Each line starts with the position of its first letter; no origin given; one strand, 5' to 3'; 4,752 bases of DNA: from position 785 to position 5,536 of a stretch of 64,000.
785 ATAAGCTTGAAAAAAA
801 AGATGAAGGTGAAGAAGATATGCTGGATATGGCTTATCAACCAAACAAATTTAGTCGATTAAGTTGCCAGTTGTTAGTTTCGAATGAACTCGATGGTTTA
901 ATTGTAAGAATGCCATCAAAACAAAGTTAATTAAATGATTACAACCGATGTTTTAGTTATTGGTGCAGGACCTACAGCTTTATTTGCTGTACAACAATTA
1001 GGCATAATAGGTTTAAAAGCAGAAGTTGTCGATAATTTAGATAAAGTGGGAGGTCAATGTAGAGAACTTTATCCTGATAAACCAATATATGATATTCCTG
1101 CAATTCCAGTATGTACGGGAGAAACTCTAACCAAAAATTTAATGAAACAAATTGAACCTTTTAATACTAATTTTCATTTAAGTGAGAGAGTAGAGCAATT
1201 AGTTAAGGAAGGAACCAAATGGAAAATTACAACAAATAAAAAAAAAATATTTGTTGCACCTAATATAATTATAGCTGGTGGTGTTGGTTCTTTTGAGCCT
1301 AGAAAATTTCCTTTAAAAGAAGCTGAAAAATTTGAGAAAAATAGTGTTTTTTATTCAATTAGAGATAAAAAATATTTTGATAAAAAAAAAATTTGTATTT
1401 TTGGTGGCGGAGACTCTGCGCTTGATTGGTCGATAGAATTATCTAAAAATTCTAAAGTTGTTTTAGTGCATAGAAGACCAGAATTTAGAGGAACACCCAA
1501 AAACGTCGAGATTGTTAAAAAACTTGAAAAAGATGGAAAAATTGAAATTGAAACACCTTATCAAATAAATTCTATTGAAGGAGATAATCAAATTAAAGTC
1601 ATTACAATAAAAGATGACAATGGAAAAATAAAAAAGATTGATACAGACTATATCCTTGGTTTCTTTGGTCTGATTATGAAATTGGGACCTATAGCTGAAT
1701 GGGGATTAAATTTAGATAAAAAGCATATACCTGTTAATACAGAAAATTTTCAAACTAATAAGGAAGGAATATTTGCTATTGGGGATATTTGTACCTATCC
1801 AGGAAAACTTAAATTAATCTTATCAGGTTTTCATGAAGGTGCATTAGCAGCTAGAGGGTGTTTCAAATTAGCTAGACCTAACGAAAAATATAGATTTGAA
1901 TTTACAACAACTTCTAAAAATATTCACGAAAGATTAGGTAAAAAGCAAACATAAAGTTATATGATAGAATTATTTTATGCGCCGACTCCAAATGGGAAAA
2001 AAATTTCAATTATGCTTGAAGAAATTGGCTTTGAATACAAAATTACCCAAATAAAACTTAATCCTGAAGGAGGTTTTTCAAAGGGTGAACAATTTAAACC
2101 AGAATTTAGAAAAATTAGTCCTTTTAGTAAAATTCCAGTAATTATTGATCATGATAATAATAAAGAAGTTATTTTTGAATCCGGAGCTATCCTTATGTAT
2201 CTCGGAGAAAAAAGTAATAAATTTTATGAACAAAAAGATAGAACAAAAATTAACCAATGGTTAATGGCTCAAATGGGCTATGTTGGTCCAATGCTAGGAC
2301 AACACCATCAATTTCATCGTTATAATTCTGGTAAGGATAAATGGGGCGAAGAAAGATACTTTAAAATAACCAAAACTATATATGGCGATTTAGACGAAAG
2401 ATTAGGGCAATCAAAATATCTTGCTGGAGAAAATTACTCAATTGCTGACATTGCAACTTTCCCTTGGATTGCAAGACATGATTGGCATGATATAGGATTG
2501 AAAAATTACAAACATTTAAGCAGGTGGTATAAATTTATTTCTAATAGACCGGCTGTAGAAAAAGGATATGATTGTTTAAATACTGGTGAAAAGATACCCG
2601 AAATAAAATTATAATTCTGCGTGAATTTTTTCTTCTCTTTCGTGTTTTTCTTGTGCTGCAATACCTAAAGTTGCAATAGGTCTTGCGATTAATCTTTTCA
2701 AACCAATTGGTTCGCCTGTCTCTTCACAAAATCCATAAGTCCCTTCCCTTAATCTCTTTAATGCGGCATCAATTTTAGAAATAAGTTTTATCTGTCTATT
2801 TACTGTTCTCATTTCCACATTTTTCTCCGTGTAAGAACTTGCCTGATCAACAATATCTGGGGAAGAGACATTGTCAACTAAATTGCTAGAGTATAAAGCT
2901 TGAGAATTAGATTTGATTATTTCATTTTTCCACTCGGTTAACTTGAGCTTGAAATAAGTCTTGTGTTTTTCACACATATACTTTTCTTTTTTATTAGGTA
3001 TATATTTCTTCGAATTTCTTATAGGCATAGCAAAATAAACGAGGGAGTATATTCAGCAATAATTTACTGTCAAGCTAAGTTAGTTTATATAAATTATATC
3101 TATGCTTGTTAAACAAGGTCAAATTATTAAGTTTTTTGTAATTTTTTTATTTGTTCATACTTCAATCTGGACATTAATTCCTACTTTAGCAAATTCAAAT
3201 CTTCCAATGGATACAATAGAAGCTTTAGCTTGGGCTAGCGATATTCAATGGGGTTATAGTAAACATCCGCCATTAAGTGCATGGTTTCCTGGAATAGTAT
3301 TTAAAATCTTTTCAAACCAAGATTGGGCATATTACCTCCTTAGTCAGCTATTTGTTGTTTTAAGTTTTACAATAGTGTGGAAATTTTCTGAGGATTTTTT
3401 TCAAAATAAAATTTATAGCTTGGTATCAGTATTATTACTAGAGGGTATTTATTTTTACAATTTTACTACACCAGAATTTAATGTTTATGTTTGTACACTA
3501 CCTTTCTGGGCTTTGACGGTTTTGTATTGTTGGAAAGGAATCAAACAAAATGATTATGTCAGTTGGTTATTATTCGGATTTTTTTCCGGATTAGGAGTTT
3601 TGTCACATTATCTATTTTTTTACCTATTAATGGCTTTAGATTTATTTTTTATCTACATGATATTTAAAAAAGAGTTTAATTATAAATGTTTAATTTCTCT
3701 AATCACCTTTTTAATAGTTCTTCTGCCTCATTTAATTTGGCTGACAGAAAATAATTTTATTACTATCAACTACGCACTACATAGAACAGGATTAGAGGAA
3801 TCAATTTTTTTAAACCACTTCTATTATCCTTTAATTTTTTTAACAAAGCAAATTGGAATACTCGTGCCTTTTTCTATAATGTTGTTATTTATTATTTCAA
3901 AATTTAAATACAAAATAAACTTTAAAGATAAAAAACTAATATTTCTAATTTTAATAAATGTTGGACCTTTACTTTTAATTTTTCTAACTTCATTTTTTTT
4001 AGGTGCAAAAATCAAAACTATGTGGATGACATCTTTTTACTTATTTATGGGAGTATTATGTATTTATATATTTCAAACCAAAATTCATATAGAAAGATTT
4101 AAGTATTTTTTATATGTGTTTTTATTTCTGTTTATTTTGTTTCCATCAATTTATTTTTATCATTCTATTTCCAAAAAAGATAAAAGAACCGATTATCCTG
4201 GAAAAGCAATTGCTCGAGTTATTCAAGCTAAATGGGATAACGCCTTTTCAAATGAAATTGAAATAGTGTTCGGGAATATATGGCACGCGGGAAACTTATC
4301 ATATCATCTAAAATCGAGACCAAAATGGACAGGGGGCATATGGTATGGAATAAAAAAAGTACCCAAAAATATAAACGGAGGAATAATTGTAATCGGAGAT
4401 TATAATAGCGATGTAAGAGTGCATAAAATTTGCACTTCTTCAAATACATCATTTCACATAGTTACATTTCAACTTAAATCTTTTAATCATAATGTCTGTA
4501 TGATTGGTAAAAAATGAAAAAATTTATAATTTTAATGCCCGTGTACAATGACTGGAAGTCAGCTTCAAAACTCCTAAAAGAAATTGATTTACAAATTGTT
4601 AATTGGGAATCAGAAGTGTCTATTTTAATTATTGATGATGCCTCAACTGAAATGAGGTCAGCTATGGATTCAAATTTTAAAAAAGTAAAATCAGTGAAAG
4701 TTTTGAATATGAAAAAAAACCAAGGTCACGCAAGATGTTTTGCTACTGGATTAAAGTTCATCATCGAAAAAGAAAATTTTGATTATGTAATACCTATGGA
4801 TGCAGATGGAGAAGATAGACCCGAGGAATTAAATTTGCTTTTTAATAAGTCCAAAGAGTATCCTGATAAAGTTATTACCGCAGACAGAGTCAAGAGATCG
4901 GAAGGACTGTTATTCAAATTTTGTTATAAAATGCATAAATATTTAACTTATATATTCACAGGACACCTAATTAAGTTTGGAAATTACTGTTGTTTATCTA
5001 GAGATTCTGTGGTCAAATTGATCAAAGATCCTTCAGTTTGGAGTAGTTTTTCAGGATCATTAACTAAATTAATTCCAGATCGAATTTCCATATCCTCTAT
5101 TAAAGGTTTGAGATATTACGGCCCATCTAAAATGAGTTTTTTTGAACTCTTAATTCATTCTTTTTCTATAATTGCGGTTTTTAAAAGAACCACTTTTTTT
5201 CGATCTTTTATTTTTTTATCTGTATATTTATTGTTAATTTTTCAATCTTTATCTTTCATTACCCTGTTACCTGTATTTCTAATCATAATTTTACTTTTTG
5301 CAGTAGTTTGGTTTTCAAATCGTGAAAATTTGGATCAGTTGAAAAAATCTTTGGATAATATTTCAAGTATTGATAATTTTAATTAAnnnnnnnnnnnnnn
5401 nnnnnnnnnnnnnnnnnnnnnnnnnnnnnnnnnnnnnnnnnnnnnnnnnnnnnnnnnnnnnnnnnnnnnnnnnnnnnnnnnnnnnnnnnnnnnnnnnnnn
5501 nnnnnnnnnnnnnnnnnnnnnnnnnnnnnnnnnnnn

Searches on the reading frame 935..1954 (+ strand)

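Call 13: search_protein_families(library=ncbifam, proteins=[window:935-1954:+], max_evalue=1e-8)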
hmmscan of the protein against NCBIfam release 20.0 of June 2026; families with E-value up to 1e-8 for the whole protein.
window:935-1954:+ (339 aa): 12 families
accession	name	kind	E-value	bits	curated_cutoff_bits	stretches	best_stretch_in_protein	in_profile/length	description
TIGR01292.1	TRX_reduct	equivalog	4.3e-36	124.3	343.45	1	5-306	2-293/300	thioredoxin-disulfide reductase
TIGR03140.1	AhpF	equivalog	4.6e-27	94.7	502.9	1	4-311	213-510/515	alkyl hydroperoxide reductase subunit F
TIGR03143.1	AhpF_homolog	hypoth_equivalog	2.7e-26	92.3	687.65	1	5-309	6-304/555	putative alkyl hydroperoxide reductase F subunit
TIGR04018.1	Bthiol_YpdA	hypoth_equivalog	1.7e-19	69.8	339.9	1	76-287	83-290/316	YpdA family putative bacillithiol disulfide reductase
TIGR01350.1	lipoamide_DH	equivalog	5.5e-18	64.9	408.8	1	95-310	118-330/461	dihydrolipoyl dehydrogenase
NF003585.0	PRK05249.1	equivalog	1.7e-15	56.6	465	1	99-307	130-331/464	Si-specific NAD(P)(+) transhydrogenase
NF004943.0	PRK06292.2-1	equivalog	7.8e-13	48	432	1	94-306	116-325/456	dihydrolipoyl dehydrogenase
NF009409.0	PRK12770.1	subfamily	9.8e-13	47.9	343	1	5-292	20-332/360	putative glutamate synthase subunit beta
NF009410.0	PRK12771.1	subfamily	3.6e-10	39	516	1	5-289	140-424/566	NAD(P)-binding protein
NF007614.0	PRK10262.1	equivalog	6.2e-10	38.7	644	1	5-287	8-290/321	thioredoxin-disulfide reductase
TIGR02053.1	MerA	equivalog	2.2e-09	36.8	454.45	0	100-309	121-328/465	mercury(II) reductase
NF004991.0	PRK06370.1-3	subfamily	4.6e-09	35.4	620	0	111-287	168-343/509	FAD-containing oxidoreductase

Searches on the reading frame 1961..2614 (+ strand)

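Call 13: search_protein_families(library=ncbifam, proteins=[window:1961-2614:+], max_evalue=1e-8)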
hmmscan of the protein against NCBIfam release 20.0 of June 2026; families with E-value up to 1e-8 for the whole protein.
window:1961-2614:+ (217 aa): 3 families
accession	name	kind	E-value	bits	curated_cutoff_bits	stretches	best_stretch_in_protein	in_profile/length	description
NF010579.0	PRK13972.1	equivalog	8.6e-51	172.5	332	1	1-201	1-201/215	GSH-dependent disulfide bond oxidoreductase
NF008731.0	PRK11752.1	equivalog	3.6e-40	138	325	1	3-205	46-258/287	glutathione-dependent disulfide-bond oxidoreductase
TIGR01262.1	maiA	equivalog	4.2e-10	39.6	171.05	0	22-86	21-78/211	maleylacetoacetate isomerase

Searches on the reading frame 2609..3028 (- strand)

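Call 13: search_protein_families(library=ncbifam, proteins=[window:2609-3028:-], max_evalue=1e-8)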
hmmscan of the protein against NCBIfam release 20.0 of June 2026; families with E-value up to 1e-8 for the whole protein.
window:2609-3028:- (139 aa): 4 families
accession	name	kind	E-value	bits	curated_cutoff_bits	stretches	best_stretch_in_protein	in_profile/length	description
TIGR02420.1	dksA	equivalog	1.2e-32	112.6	115.5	1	18-128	1-110/110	RNA polymerase-binding protein DksA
NF008045.0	PRK10778.1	equivalog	1.2e-19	71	289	1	8-134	22-147/151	RNA polymerase-binding protein DksA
NF033459.1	DksA_like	equivalog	4.3e-17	62.4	105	1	24-132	4-112/113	RNA polymerase-binding protein DksA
TIGR02890.1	bacill_yteA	subfamily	1.4e-14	54.5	134.4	1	14-133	7-121/159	regulatory protein, yteA family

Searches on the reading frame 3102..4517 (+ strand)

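Call 13: search_protein_families(library=ncbifam, proteins=[window:3102-4517:+], max_evalue=1e-8)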
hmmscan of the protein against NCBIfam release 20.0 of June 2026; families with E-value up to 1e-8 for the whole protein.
window:3102-4517:+ (471 aa): 0 families

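Call 43: search_protein_families(library=pfam, proteins=[window:3102-4517:+], max_evalue=0.001)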
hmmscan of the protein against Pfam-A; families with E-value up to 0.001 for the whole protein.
window:3102-4517:+ (471 aa): 1 family
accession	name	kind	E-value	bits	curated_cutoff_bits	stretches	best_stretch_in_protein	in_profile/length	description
PF13231.12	PMT_2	-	7.8e-26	91.6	26.1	1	54-213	1-160/160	Dolichyl-phosphate-mannose-protein mannosyltransferase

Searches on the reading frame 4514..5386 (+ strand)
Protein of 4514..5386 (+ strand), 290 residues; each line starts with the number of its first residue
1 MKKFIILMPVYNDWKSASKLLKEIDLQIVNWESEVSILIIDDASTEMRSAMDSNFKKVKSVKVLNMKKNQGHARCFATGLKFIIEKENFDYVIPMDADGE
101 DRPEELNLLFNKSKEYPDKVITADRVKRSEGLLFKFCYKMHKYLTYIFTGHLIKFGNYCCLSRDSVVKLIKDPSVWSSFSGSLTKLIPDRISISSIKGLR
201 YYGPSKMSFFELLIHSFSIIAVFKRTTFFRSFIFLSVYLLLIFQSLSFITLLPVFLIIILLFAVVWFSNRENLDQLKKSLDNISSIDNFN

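Call 13: search_protein_families(library=ncbifam, proteins=[window:4514-5386:+], max_evalue=1e-8)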
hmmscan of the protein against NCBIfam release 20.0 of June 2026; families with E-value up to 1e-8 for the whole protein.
window:4514-5386:+ (290 aa): 1 family
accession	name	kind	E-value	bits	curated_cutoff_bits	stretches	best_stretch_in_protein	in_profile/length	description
NF007986.1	PRK10714.1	equivalog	5.1e-16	58.6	529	1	2-244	6-247/316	undecaprenyl-phosphate 4-deoxy-4-formamido-L-arabinose transferase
